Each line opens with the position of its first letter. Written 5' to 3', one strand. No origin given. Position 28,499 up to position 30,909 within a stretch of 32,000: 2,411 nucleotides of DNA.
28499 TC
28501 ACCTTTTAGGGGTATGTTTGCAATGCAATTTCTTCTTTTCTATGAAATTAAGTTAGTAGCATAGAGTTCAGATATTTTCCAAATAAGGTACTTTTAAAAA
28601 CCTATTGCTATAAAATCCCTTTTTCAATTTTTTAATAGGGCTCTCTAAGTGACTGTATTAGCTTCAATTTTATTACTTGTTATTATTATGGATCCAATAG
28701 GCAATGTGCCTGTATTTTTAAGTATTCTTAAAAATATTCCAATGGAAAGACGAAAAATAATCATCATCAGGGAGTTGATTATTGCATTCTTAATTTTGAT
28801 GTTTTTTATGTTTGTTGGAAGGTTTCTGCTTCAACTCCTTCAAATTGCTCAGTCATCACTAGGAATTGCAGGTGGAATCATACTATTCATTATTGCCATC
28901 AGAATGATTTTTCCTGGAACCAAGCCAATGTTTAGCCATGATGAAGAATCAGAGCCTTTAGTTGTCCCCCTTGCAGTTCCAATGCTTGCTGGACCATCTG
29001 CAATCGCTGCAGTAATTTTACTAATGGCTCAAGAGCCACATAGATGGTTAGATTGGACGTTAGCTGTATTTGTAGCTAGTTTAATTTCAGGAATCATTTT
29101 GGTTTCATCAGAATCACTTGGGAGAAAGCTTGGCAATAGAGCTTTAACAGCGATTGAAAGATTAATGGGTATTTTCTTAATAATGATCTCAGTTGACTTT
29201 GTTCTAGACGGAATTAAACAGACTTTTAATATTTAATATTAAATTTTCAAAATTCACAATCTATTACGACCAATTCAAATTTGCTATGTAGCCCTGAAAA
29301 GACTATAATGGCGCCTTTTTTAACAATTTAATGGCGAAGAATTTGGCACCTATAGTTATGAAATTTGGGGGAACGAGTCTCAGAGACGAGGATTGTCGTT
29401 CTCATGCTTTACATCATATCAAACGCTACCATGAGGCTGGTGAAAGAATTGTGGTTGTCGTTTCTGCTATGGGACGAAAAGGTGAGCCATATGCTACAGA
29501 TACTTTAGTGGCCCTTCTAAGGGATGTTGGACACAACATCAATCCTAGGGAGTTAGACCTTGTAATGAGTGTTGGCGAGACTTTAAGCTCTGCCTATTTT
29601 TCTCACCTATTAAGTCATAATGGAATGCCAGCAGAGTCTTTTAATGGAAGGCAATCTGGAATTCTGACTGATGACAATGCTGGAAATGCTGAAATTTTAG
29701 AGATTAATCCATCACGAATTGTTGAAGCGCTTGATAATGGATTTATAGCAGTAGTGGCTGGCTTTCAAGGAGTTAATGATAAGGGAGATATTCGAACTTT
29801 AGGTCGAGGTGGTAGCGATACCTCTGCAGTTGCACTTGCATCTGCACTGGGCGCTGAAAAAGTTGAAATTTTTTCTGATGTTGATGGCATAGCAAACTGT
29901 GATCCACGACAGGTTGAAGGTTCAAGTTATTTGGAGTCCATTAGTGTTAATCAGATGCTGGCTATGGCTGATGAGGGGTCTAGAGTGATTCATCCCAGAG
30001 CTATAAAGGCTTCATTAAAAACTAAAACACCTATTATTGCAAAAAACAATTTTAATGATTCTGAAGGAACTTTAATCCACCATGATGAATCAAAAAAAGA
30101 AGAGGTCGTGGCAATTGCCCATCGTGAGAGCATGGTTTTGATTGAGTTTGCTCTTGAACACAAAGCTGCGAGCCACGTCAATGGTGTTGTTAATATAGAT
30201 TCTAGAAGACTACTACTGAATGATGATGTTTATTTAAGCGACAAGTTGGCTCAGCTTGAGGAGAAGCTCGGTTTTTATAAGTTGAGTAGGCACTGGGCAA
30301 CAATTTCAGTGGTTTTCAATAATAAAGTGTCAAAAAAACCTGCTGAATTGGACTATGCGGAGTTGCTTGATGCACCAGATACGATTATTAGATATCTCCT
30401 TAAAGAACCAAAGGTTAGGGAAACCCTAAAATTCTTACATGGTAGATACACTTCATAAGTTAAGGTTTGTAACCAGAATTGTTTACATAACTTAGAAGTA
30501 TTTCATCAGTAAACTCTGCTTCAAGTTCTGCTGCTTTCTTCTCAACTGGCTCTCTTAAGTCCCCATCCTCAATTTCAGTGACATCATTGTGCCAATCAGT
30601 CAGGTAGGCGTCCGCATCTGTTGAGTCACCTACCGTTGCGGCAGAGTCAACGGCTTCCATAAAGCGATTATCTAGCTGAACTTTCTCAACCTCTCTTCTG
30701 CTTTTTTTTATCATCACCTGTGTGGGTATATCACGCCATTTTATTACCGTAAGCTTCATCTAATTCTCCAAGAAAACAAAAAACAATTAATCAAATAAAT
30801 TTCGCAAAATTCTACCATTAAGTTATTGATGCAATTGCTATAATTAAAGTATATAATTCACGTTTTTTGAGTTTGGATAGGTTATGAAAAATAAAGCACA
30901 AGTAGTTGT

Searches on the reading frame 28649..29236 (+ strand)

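Call 23: search_protein_families(library=pfam, proteins=[window:28649-29236:+])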
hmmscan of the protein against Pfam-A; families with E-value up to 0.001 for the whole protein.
window:28649-29236:+ (195 aa): 2 families
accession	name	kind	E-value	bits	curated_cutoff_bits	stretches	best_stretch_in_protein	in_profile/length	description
PF01914.23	MarC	-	2.8e-54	184.1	23.9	1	4-193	5-203/203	MarC family integral membrane protein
PF03741.22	TerC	-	0.0001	22.6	27.8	0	18-103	13-96/178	Integral membrane protein TerC family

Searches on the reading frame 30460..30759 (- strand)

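Call 23: search_protein_families(library=pfam, proteins=[window:30460-30759:-])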
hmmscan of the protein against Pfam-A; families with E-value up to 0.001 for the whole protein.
window:30460-30759:- (99 aa): 1 family
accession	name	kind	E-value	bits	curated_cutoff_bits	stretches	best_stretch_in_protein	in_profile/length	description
PF13769.11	Virulence_fact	-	2.7e-18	66.5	25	1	7-88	2-77/81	Virulence factor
